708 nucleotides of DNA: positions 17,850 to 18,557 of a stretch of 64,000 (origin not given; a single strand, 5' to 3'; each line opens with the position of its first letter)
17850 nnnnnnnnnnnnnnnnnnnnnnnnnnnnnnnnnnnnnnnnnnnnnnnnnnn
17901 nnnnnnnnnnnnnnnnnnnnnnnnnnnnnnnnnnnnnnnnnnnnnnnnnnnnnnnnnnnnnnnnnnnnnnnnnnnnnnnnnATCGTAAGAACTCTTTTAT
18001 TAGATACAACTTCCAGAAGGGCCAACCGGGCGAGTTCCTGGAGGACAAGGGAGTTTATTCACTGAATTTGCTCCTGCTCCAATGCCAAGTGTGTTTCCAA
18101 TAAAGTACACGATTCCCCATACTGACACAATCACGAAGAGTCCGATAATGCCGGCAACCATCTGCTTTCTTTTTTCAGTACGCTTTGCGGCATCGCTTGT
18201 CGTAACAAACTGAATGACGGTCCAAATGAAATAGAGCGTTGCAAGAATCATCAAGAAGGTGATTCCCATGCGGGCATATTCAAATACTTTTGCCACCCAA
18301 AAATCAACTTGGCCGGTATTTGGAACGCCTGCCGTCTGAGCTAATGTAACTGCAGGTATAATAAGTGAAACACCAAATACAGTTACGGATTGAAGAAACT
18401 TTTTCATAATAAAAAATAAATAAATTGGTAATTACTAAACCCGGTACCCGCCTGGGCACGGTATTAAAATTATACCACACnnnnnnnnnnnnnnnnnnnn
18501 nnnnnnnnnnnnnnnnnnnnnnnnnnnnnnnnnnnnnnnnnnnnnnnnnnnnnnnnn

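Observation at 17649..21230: Cluster of four TrbC/VirB2-like (T4SS-pilin-like) genes with no T4SS machinery nearby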

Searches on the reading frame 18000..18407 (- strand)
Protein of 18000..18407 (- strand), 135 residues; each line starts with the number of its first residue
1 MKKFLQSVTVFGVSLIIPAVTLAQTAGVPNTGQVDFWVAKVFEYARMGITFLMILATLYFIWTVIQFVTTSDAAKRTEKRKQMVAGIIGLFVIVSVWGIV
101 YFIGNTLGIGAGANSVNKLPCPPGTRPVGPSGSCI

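Call 3: search_protein_families(library=pfam, proteins=[window:18000-18407:-], max_evalue=1)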
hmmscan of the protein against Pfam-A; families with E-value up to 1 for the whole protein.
window:18000-18407:- (135 aa): 9 families
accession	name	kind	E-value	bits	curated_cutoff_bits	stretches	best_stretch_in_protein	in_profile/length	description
PF18895.5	T4SS_pilin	-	9.3e-09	35.7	26.6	1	47-103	17-71/71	Type IV secretion system pilin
PF04306.18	DUF456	-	0.0013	19.4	29.4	1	37-106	16-88/139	Protein of unknown function (DUF456)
PF02175.22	7TM_GPCR_Srb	-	0.0018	18.5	21.7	1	39-103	82-146/236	Serpentine type 7TM GPCR chemoreceptor Srb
PF25592.1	DUF7937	-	0.007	15.7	31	1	11-98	244-332/402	Domain of unknown function (DUF7937)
PF09534.15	Trp_oprn_chp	-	0.044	14.1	29.6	1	43-113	64-134/180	Tryptophan-associated transmembrane protein (Trp_oprn_chp)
PF10251.14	PEN-2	-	0.16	12.9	25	1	43-106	11-77/93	Presenilin enhancer-2 subunit of gamma secretase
PF24284.1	DUF7472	-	0.29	11.8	27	0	92-124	11-42/65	Family of unknown function (DUF7472)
PF12725.13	DUF3810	-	0.48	10.2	28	1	51-102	30-84/311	Protein of unknown function (DUF3810)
PF14715.11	FixP_N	-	0.99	9.6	24.9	1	86-103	22-39/48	N-terminal domain of cytochrome oxidase-cbb3, FixP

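Call 4: search_protein_families(library=ncbifam, proteins=[window:18000-18407:-], max_evalue=1)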
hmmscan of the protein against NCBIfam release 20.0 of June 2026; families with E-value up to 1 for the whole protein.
window:18000-18407:- (135 aa): 2 families
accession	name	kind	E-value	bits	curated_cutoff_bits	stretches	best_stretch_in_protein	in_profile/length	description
NF045849.1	ICE_MMCAP2_0565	equivalog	2.4e-06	27.1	40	1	49-103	21-76/80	Mbov_0395 family pilin-like conjugal transfer protein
NF007787.0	PRK10478.1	equivalog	0.02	13.8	426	1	9-113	26-129/359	PTS fructose transporter subunit EIIC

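Call 13: find_encoding_contigs(protein=window:18000-18407:-, flank=10000, max_places=6)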
Protein window:18000-18407:- (135 aa): 1 contig read that carries it; 1 place shown.
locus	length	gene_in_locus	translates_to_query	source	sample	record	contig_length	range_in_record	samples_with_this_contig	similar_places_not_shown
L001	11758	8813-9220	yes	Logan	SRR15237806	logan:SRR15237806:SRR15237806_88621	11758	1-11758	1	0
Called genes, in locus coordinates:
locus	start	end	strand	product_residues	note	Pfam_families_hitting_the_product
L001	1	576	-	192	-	?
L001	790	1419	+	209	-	PF13483:Lactamase_B_3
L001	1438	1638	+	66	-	-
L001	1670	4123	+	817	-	PF00521:DNA_topoisoIV, PF03989:DNA_gyraseA_C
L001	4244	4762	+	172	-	PF01209:Ubie_methyltran, PF13489:Methyltransf_23 (weak), PF13847:Methyltransf_31, PF08241:Methyltransf_11, PF08242:Methyltransf_12, PF13649:Methyltransf_25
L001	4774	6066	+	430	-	PF01547:SBP_bac_1, PF13416:SBP_bac_8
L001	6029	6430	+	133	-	PF18895:T4SS_pilin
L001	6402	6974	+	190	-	PF18895:T4SS_pilin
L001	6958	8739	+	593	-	PF18895:T4SS_pilin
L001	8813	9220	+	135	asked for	PF18895:T4SS_pilin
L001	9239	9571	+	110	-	PF18895:T4SS_pilin (weak)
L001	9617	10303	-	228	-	-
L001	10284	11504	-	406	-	-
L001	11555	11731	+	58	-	-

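Call 48: predict_structure(alignment_id=A3)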
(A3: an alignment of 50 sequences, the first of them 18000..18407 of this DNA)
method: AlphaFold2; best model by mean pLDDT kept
length: 135 residues; sequences in the alignment: 50
mean_pLDDT: 74.5   pTM: 0.46
mean pLDDT of the five models: 74.5, 72.5, 68.7, 68.8, 67.0
residues with pLDDT >= 90: 9; 70-90: 79; 50-70: 41; < 50: 6
segments of 3 or more residues with pLDDT < 50: 114-117
pLDDT, mean of each block of 10 residues (from residue 1): 68 69 60 76 83 89 86 80 86 88 72 52 66 61
secondary structure, 60 per line:
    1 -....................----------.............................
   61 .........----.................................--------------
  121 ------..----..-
elements in order: H2-21 H32-69 H74-106

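Call 50: fold_search(model_id=the predicted structure, library=pdb)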
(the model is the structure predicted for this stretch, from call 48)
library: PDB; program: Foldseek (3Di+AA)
matches with E <= 10: 250; with E <= 0.001: 0
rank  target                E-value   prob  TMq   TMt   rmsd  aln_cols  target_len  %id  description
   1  7y6b_A                1.1e+00  0.85  0.34  0.59   1.8        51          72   12  Crystal structure of the EscE/EsaH complex (released 2022-07-20)
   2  5jje_B                1.2e+00  0.63  0.34  0.63   3.9        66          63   23  Structure of the SRII/HtrII Complex in I212121 space group ("U" shape) (released 2017-02-15)
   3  7y6c_A                1.3e+00  0.82  0.34  0.60   1.8        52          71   12  Crystal structure of the EscE/EsaG/EsaH complex (released 2022-07-20)
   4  2f95_MODEL_1_B        1.4e+00  0.57  0.29  0.63   3.0        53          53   26  M intermediate structure of sensory rhodopsin II/transducer complex in combination with the ground state struc (released 2006-03-07)
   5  6gzc_D                1.6e+00  0.66  0.38  0.65  13.3        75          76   11  heterotetrameric katanin p60:p80 complex (released 2019-08-07)
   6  4gyc_B                1.6e+00  0.41  0.29  0.58   5.7        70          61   21  Structure of the SRII(D75N mutant)/HtrII Complex in I212121 space group ("U" shape) (released 2013-05-08)
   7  6lqg_D                1.7e+00  0.13  0.29  0.37  16.4       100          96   14  Human gamma-secretase in complex with small molecule Avagacestat (released 2021-01-27)
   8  5jjn_B                1.9e+00  0.51  0.31  0.61   3.1        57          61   24  Structure of the SRII/HtrII(G83F) Complex in P212121 space group ("V" shape) (released 2017-02-15)
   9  1k04                  1.9e+00  0.12  0.28  0.27  19.7       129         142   19  Crystal Structure of the Focal Adhesion Targeting Domain of Focal Adhesion Kinase (released 2002-01-30)
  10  1ow6_A                1.9e+00  0.10  0.26  0.26  19.6       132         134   15  Paxillin LD4 motif bound to the Focal Adhesion Targeting (FAT) domain of the Focal Adhesion Kinase (released 2003-10-21)
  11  2ymb_C                2.1e+00  0.44  0.33  0.20  14.8        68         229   12  Structures of MITD1 (released 2012-10-24)
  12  8b6h_DE               2.1e+00  0.41  0.37  0.39   4.3        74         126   15  Cryo-EM structure of cytochrome c oxidase dimer (complex IV) from respiratory supercomplex of Tetrahymena thermophila (released 2023-03-29)
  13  7f6j_C                2.1e+00  0.38  0.37  0.47   8.5        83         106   12  Crystal structure of the PDZD8 coiled-coil domain - Rab7 complex (released 2022-02-23)
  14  6lqo_I                2.1e+00  0.13  0.29  0.40   7.2        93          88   17  EBV tegument protein BBRF2/BSRF1 complex (released 2020-10-07)
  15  5mto_A                2.1e+00  0.13  0.25  0.31   8.9        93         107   12  N-terminal domain of the human tumor suppressor ING5 C19S mutant (released 2018-02-28)
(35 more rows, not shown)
